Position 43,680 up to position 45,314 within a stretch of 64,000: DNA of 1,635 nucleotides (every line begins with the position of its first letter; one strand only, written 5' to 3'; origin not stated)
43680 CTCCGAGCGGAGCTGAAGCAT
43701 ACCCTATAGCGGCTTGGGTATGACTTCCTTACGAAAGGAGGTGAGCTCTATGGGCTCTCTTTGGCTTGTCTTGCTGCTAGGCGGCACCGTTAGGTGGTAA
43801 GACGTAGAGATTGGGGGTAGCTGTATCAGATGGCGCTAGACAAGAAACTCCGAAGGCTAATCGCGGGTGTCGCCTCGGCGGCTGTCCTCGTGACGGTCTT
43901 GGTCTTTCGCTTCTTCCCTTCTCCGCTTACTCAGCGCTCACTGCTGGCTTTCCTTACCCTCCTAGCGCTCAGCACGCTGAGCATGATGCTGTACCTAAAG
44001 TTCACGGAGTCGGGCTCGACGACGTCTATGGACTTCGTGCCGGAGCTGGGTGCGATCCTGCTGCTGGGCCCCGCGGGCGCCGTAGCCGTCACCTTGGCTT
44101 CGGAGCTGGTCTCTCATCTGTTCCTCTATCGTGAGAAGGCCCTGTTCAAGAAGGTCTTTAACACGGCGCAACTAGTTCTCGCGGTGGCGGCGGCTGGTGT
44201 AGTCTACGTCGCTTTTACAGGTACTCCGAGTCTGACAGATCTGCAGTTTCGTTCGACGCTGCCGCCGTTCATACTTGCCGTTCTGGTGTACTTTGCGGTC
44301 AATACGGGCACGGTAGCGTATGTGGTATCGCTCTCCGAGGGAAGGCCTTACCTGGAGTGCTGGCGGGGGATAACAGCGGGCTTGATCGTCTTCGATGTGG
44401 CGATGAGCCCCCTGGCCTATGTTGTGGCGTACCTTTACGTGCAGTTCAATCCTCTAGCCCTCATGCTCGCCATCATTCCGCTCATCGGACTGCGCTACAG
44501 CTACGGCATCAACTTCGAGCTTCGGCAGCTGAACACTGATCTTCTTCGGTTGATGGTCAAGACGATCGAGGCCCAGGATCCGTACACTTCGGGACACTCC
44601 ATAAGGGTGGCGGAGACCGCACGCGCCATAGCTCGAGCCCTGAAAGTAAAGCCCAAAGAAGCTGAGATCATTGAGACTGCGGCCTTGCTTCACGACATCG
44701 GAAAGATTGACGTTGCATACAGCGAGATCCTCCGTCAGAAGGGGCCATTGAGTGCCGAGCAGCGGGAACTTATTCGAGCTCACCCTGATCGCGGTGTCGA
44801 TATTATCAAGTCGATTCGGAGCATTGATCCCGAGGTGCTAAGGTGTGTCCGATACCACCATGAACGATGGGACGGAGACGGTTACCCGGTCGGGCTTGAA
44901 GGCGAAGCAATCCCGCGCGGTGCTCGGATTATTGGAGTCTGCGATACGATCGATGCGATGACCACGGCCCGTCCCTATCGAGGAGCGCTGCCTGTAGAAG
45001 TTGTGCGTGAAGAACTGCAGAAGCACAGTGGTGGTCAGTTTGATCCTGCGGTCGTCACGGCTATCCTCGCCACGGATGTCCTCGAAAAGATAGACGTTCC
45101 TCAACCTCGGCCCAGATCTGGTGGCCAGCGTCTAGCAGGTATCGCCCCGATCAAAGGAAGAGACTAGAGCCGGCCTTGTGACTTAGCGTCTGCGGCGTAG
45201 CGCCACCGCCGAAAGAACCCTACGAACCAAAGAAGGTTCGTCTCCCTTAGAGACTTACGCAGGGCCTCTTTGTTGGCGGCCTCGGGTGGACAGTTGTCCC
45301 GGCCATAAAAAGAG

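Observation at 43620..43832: HD-GYP gene leader: 14-17 bp long-range stem that sequesters the RBS and encloses a strongly initiated 16-codon hydrophobic uORF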

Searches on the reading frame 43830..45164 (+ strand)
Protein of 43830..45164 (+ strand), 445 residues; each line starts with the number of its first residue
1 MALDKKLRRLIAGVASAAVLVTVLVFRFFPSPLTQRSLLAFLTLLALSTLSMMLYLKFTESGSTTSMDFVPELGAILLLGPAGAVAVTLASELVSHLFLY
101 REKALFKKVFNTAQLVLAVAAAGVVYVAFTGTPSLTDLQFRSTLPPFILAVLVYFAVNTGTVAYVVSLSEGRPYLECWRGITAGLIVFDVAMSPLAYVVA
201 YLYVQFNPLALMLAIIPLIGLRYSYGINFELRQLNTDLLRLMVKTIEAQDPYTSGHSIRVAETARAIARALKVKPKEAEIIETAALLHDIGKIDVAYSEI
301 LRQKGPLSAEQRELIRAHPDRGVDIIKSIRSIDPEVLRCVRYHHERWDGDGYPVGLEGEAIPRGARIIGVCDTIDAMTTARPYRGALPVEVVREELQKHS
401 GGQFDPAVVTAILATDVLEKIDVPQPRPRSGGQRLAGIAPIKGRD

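Call 10: find_related_loci(query=window:43830-45164:+, collection=genome_contigs, flank=3000)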
Query window:43830-45164:+ (445 aa) in genome_contigs; peptide patterns used: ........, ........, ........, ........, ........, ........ (x = any residue, [..] = any of these).
599 stretches matched a pattern (row limit reached: there are more); 597 encode a relative of the query (tblastn E <= 1e-3); the best 80 are kept; 80 distinct loci.
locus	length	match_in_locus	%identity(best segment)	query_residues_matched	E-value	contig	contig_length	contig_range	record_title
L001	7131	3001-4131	69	2-378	4e-166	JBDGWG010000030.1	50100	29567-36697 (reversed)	MAG: Gemmatimonadota bacterium isolate M3-2_Bin_396 M3-2_Bin_396_scaffold_4123, whole genome shotgun sequence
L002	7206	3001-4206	38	32-426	2e-88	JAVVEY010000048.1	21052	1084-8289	MAG: Longimicrobiales bacterium isolate TamC13-33 NODE_2123_length_21052_cov_7.208363, whole genome shotgun sequence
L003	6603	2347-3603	39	46-437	5e-81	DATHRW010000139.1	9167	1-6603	MAG TPA_asm: Gemmatimonadales bacterium isolate SMAG_U16035 k141_427432, whole genome shotgun sequence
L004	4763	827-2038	34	6-413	1e-54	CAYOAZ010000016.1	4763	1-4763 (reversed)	MAG TPA_asm: uncultured Anaerolineae bacterium isolate binchicken_co219_180 genome assembly, contig: k141_1178950, whole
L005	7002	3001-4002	35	76-413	3e-50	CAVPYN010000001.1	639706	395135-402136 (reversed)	MAG: uncultured Chloroflexia bacterium isolate MFD09964.bin.2.204 genome assembly, contig: contig_11760, whole genome sh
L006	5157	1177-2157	34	66-412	6e-49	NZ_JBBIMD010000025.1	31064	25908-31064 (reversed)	MAG: Thermus sp. isolate PGS172224_bin_224 NODE_194_length_31064_cov_10.7348, whole genome shotgun sequence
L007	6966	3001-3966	33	99-421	1e-48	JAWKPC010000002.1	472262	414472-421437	MAG: Thermomicrobiales bacterium isolate ABC1.20 ABC1.20.fa-2, whole genome shotgun sequence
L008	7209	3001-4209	32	2-413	8e-47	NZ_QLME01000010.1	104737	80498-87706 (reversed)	Halanaerobium saccharolyticum strain MSL 17.2 Ga0206410_110, whole genome shotgun sequence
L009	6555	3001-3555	46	242-425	4e-46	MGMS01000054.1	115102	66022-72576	MAG: Chloroflexi bacterium RBG_13_51_36 RBG_13_scaffold_82, whole genome shotgun sequence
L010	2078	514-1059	47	230-413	1e-45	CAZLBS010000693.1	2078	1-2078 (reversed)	MAG TPA_asm: uncultured Nitrospiraceae bacterium isolate SRP141376_co5_441 genome assembly, contig: NODE_117765_length_2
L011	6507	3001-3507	49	247-419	1e-43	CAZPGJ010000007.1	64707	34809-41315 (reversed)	MAG TPA_asm: uncultured Dehalococcoidales bacterium isolate binchicken_co294_83 genome assembly, contig: NODE_747_length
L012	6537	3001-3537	45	239-419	2e-43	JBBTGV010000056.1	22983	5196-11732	MAG: Deltaproteobacteria bacterium isolate H32-bin094_1 H32_bin094_1_000000000056, whole genome shotgun sequence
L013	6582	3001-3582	41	237-437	4e-43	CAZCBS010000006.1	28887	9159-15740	MAG TPA_asm: uncultured Bacteriovoracaceae bacterium isolate binchicken_co185_82 genome assembly, contig: NODE_2053_leng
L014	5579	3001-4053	34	63-413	1e-49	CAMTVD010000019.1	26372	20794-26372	MAG: uncultured Thermus sp. isolate G05_MAG_00008 genome assembly, contig: G05_MAG_00008_000000000031, whole genome shot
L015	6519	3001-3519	46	239-413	1e-42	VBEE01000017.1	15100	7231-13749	MAG: Chloroflexi bacterium isolate CF_18 14_1009_13_20cm_scaffold_1078, whole genome shotgun sequence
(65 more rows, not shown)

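Call 11: search_protein_families(library=pfam, proteins=[window:43830-45164:+])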
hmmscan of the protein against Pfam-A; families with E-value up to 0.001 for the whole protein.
window:43830-45164:+ (445 aa): 4 families
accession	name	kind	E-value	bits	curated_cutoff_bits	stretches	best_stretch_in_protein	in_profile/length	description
PF13487.12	HD_5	-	7.4e-33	114.1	27.2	1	241-408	2-170/170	HD domain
PF01966.28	HD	-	4.9e-20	72.4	22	1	254-377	2-116/116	HD domain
PF20972.2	MASE9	-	2.4e-08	34.6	24.3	1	37-219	14-189/203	MASE9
PF08668.18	HDOD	-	2e-05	24.6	22.9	1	254-296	96-136/196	HDOD domain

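Call 70: find_homologous_proteins(query=L008:3004-3720:+, max_evalue=0.00001)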
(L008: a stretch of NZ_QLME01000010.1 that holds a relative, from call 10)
Query L008:3004-3720:+ (239 aa): 25 proteins with E <= 0.00001 among 3828 candidates.
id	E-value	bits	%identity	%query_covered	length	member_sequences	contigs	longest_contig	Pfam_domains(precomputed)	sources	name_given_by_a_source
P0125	9.0e-103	361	100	77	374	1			PF20972.3,PF13487.13,PF01966.29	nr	nr:HD domain-containing phosphohydrolase [Halanaerobium saccharolyticum]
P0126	2.6e-88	314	69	100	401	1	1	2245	PF12728.14,PF13487.13,PF13384.13,PF01966.29,PF13551.13,PF02954.26,PF13518.13,PF00580.28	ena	-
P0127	1.0e-86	309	81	79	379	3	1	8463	PF13487.13,PF01966.29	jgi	-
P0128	8.9e-85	302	71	94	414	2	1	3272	PF13487.13,PF01966.29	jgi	jgi:HD-GYP domain-containing protein (c-di-GMP phosphodiesterase class II)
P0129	1.4e-82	295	65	100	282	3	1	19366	-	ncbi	ncbi:MAG: HD-GYP domain-containing protein, partial [Bacillota bacterium]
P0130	7.6e-81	289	71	90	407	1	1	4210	PF20972.3,PF13487.13,PF01966.29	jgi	jgi:HD-GYP domain-containing protein (c-di-GMP phosphodiesterase class II)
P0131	1.1e-74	269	73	77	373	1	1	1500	PF13487.13,PF01966.29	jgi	jgi:HD-GYP domain-containing protein (c-di-GMP phosphodiesterase class II)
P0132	2.4e-66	242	58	88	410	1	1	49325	PF13487.13,PF01966.29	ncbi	-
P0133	3.7e-64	235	67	74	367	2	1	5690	PF13487.13,PF01966.29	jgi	jgi:HD-GYP domain-containing protein (c-di-GMP phosphodiesterase class II)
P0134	1.6e-63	233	69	71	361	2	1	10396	PF13487.13,PF01966.29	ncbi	ncbi:MAG: metal dependent phosphohydrolase, partial [Halanaerobium sp.]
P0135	2.2e-62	229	77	65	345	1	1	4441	PF20972.3,PF13487.13,PF01966.29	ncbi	ncbi:MAG: HD-GYP domain-containing protein, partial [Halanaerobium sp.]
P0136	2.8e-62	229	59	79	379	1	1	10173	PF13487.13,PF01966.29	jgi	jgi:HD-GYP domain-containing protein (c-di-GMP phosphodiesterase class II)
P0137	1.6e-60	223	100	51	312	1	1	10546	PF13487.13,PF01966.29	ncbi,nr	ncbi:MAG: HD domain-containing phosphohydrolase, partial [Halanaerobiales bacterium]|nr:HD domain-co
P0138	5.1e-46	176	47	100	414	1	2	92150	PF20972.3,PF13487.13,PF01966.29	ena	-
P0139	1.1e-43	168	57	54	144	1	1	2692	PF20972.3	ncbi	ncbi:MAG: metal-dependent phosphohydrolase, partial [Halanaerobium sp.]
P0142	2.0e-41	161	46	100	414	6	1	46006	PF20972.3,PF13487.13,PF01966.29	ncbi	ncbi:MAG: HD-GYP domain-containing protein [Bacillota bacterium]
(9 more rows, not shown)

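Call 71: find_encoding_contigs(protein=P0138, flank=1500, max_places=2)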
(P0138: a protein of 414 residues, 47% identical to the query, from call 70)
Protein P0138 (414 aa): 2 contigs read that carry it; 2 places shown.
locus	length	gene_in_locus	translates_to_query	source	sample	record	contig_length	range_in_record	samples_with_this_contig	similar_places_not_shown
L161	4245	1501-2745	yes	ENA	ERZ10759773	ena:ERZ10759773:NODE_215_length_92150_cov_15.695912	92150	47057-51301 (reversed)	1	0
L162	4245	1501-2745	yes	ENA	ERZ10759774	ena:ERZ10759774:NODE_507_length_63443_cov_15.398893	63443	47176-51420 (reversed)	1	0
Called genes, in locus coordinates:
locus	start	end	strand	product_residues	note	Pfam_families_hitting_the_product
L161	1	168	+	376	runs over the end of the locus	PF12822:ECF_trnsprt, PF00990:GGDEF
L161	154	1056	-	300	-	PF01565:FAD_binding_4, PF02873:MurB_C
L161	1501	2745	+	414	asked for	PF20972:MASE9 (weak), PF13487:HD_5, PF01966:HD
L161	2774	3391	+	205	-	-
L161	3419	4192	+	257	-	PF01026:TatD_DNase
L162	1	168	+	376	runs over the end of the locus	PF12822:ECF_trnsprt, PF00990:GGDEF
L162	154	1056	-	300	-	PF01565:FAD_binding_4, PF02873:MurB_C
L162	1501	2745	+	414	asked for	PF20972:MASE9 (weak), PF13487:HD_5, PF01966:HD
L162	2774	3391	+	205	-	-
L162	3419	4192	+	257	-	PF01026:TatD_DNase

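Call 72: find_encoding_contigs(protein=P0142, flank=1500, max_places=2)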
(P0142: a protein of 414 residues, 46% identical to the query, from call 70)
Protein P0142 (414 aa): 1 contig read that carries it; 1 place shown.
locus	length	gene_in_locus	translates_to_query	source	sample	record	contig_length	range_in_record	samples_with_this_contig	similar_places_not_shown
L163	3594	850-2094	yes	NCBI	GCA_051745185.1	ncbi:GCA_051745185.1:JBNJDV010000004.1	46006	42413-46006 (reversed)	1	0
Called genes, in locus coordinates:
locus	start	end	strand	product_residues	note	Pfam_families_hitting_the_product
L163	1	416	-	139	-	PF01565:FAD_binding_4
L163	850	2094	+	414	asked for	PF20972:MASE9 (faint), PF13487:HD_5, PF01966:HD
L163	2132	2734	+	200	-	-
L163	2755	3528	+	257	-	PF01026:TatD_DNase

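Call 73: find_encoding_contigs(protein=P0132, flank=1500, max_places=2)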
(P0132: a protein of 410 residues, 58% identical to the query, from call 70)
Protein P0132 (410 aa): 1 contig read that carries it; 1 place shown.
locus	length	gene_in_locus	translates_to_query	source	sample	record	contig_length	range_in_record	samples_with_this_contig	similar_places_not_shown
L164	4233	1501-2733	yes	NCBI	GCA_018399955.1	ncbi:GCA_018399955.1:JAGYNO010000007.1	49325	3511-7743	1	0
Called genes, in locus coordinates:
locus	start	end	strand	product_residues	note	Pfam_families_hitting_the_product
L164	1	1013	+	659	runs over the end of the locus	PF00456:Transketolase_N, PF02779:Transket_pyr, PF22613:Transketolase_C_1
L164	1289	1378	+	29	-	-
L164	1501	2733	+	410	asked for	PF13487:HD_5, PF01966:HD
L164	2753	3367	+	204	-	-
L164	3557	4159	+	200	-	PF00440:TetR_N, PF14514:TetR_C_9 (faint), PF08359:TetR_C_4 (weak), PF17932:TetR_C_24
